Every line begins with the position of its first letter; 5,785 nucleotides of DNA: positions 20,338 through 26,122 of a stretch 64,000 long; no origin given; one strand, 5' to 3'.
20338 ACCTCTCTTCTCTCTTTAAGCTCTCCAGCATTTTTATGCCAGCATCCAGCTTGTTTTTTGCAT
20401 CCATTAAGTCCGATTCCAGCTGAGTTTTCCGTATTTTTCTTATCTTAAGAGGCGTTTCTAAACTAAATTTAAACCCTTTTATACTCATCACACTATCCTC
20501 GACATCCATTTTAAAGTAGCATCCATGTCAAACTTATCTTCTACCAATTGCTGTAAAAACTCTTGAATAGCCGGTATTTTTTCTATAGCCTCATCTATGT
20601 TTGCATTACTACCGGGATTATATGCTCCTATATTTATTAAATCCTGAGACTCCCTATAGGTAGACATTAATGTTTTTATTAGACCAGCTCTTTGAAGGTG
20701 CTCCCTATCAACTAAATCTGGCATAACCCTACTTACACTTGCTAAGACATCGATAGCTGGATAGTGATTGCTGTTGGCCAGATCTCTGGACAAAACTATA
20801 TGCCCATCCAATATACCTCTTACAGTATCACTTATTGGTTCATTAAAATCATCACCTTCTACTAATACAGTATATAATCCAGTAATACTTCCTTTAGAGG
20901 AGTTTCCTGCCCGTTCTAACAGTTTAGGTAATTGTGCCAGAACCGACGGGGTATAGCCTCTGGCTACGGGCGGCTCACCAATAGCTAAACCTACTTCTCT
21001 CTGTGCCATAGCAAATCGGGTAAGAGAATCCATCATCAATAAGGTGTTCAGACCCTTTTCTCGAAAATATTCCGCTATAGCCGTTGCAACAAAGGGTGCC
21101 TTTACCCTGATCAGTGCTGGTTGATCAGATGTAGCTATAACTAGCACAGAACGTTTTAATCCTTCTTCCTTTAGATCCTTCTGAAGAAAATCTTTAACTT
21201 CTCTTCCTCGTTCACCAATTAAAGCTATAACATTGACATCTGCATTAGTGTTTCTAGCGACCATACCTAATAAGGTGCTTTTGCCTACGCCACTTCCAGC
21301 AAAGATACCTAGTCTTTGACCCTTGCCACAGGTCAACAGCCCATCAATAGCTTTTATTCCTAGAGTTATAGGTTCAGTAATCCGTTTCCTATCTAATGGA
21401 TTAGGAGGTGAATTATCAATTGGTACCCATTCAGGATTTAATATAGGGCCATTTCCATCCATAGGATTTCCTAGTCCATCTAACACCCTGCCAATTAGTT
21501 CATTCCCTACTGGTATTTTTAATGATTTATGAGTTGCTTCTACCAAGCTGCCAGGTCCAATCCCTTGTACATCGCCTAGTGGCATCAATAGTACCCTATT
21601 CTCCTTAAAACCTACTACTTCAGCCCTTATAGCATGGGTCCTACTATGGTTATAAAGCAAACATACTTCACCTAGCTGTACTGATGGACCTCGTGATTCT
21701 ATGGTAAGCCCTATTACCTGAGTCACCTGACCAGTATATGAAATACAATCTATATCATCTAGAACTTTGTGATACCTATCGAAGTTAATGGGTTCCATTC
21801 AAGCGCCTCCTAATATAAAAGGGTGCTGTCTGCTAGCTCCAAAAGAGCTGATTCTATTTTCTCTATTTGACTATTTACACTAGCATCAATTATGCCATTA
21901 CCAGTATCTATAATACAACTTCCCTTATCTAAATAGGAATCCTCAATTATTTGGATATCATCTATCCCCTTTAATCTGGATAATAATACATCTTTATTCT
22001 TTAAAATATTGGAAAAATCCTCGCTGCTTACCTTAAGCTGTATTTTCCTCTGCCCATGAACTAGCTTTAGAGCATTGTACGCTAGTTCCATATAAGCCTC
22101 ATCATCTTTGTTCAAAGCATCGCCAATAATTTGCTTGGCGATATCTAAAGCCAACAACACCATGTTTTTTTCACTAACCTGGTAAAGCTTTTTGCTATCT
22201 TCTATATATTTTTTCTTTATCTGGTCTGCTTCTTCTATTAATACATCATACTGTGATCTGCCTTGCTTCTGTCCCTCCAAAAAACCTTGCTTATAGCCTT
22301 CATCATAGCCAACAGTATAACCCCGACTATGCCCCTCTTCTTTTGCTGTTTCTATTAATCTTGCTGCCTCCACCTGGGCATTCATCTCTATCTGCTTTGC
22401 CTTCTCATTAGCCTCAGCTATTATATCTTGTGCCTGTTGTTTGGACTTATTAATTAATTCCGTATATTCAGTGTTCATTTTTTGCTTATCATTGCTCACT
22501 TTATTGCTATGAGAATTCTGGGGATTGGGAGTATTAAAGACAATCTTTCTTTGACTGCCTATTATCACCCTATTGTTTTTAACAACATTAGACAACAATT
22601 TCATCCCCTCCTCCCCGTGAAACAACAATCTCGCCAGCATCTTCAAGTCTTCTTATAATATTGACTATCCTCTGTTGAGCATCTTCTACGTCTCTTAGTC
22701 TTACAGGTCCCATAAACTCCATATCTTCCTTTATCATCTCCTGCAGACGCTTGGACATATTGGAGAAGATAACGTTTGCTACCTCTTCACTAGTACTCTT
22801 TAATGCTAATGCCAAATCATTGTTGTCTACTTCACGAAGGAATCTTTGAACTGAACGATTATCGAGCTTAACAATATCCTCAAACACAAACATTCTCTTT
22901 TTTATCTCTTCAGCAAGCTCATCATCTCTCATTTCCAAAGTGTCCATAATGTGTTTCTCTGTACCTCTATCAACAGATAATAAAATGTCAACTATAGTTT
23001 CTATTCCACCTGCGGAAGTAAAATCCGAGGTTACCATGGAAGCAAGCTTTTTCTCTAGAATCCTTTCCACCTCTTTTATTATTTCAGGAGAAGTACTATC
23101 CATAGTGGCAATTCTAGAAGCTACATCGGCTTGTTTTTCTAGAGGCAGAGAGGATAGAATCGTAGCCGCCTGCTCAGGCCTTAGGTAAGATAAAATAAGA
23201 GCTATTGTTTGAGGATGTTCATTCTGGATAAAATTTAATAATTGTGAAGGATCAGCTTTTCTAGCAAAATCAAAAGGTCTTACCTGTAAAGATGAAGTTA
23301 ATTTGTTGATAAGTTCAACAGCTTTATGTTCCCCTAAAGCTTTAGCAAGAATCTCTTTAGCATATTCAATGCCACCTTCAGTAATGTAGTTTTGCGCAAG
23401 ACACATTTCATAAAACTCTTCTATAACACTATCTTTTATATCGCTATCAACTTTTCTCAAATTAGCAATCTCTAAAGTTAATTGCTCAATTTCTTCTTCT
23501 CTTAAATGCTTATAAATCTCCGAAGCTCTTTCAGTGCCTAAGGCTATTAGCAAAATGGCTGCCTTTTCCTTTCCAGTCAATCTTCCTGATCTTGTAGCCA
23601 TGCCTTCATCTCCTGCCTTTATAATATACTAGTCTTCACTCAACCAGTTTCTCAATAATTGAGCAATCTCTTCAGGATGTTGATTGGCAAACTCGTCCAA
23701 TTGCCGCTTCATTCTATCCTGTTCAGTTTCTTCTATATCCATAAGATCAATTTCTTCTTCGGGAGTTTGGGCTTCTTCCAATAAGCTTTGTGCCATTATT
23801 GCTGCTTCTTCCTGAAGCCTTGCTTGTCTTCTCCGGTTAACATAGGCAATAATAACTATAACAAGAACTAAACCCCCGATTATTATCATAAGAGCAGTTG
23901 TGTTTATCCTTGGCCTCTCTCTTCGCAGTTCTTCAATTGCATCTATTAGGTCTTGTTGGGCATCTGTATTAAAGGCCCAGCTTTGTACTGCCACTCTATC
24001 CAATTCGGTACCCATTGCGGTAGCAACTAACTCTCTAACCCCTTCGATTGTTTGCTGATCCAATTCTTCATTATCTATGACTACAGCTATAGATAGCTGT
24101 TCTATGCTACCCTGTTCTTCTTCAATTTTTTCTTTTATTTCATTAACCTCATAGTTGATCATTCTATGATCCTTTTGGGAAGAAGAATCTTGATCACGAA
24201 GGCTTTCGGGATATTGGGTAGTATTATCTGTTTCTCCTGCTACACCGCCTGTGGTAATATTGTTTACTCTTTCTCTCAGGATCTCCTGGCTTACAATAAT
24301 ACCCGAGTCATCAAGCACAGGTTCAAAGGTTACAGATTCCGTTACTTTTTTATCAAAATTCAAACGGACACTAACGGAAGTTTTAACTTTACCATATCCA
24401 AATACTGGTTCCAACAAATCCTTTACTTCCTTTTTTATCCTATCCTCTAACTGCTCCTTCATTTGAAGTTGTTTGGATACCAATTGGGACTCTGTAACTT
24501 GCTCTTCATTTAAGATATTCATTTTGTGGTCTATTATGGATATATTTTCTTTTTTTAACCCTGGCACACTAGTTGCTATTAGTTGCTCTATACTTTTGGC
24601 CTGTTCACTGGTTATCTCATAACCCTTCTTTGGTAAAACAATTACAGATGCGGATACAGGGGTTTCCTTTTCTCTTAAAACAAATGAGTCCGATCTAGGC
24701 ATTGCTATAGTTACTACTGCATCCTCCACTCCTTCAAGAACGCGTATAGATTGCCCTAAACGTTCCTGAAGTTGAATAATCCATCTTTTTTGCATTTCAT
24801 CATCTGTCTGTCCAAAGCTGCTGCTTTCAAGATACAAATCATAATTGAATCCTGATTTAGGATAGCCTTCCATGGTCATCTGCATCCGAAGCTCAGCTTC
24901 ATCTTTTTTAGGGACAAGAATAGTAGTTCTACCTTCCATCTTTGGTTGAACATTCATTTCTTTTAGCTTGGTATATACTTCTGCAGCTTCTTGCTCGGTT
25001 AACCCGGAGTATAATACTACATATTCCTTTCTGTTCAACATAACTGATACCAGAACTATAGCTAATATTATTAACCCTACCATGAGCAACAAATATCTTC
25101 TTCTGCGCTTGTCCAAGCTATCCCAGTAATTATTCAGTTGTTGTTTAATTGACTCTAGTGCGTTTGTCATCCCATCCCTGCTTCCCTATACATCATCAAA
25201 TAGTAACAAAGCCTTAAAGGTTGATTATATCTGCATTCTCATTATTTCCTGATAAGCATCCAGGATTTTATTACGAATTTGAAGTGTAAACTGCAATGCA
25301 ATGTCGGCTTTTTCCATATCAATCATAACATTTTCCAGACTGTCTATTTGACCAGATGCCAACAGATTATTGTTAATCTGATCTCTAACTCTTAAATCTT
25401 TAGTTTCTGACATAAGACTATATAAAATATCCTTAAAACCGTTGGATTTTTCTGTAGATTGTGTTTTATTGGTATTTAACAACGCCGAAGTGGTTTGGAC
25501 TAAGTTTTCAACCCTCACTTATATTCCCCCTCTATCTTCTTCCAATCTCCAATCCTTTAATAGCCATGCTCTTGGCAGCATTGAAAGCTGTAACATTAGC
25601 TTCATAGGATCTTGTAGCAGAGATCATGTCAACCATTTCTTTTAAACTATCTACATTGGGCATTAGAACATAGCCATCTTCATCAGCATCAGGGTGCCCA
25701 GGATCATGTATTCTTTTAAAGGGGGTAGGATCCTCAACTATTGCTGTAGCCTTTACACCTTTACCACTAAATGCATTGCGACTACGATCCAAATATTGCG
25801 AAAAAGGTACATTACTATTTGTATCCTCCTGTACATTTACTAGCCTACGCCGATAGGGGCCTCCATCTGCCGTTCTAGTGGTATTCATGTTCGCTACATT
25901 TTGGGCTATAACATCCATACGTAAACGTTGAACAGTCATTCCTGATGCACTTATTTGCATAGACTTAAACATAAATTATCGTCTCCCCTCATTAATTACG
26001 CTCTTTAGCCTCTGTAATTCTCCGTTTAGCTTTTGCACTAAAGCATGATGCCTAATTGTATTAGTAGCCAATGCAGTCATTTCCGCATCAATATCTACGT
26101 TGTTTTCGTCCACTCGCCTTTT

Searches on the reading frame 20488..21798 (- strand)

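Call 60: search_protein_families(library=pfam, proteins=[window:20488-21798:-], max_evalue=1e-8)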
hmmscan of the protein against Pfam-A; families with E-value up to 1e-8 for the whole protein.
window:20488-21798:- (436 aa): 3 families
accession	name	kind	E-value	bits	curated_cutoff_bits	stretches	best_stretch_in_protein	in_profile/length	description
PF00006.31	ATP-synt_ab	-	2.7e-91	305.4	29.5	1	147-356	1-213/213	ATP synthase alpha/beta family, nucleotide-binding domain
PF18269.6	T3SS_ATPase_C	-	9.8e-27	93.1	22.7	1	363-433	1-71/72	T3SS EscN ATPase C-terminal domain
PF02874.29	ATP-synt_ab_N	-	7.8e-10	39.6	20.9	1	25-89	1-68/69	ATP synthase alpha/beta family, beta-barrel domain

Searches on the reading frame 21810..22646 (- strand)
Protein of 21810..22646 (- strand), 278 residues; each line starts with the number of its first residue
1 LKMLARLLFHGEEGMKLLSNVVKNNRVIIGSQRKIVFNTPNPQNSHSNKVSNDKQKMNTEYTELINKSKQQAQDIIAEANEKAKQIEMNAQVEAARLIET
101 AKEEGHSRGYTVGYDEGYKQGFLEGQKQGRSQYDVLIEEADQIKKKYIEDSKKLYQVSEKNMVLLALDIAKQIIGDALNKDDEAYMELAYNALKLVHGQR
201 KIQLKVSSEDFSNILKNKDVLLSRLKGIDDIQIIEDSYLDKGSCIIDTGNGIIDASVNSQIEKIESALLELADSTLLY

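Call 60: search_protein_families(library=pfam, proteins=[window:21810-22646:-], max_evalue=1e-8)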
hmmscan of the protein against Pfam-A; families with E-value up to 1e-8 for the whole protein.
window:21810-22646:- (278 aa): 1 family
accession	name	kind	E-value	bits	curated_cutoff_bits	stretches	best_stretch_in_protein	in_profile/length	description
PF02108.21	FliH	-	4.1e-19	69.2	24.1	1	139-264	6-128/128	Flagellar assembly protein FliH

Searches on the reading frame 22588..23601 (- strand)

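Call 60: search_protein_families(library=pfam, proteins=[window:22588-23601:-], max_evalue=1e-8)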
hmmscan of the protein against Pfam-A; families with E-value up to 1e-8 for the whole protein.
window:22588-23601:- (337 aa): 3 families
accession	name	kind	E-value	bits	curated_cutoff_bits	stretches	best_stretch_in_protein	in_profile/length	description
PF14842.11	FliG_N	-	4.6e-49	165.8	25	1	8-110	2-104/104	FliG N-terminal domain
PF01706.21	FliG_C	-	2.5e-47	160.1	23.3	1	221-326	2-107/108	FliG C-terminal domain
PF14841.11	FliG_M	-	1.1e-37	128.5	25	1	118-192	1-75/76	FliG middle domain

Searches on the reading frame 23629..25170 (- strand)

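Call 60: search_protein_families(library=pfam, proteins=[window:23629-25170:-], max_evalue=1e-8)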
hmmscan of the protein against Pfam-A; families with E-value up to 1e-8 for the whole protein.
window:23629-25170:- (513 aa): 2 families
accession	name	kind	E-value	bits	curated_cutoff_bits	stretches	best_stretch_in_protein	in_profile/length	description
PF01514.23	YscJ_FliF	-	2.3e-51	174.6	24.4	1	46-221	2-178/179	Secretory protein of YscJ/FliF family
PF08345.17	YscJ_FliF_C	-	5.1e-28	98.8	23.8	1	253-400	1-147/147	Flagellar M-ring protein C-terminal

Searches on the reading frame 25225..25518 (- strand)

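Call 60: search_protein_families(library=pfam, proteins=[window:25225-25518:-], max_evalue=1e-8)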
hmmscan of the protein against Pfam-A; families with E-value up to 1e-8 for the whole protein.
window:25225-25518:- (97 aa): 1 family
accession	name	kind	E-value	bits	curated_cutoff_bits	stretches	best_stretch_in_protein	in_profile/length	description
PF02049.23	FliE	-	3.2e-24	85.3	22.4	1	15-97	7-89/89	Flagellar hook-basal body complex protein FliE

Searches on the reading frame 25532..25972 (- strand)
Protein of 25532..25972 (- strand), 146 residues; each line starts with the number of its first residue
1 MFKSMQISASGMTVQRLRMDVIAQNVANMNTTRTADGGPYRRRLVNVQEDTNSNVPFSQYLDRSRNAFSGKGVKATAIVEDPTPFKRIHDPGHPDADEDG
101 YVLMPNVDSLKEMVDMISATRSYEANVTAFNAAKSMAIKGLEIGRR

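Call 60: search_protein_families(library=pfam, proteins=[window:25532-25972:-], max_evalue=1e-8)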
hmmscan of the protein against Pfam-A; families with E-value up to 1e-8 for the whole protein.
window:25532-25972:- (146 aa): 1 family
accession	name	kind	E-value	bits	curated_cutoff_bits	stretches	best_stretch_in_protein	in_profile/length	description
PF06429.18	Flg_bbr_C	-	2.2e-12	46.7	23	1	99-137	2-40/46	Flagellar basal body rod FlgEFG protein C-terminal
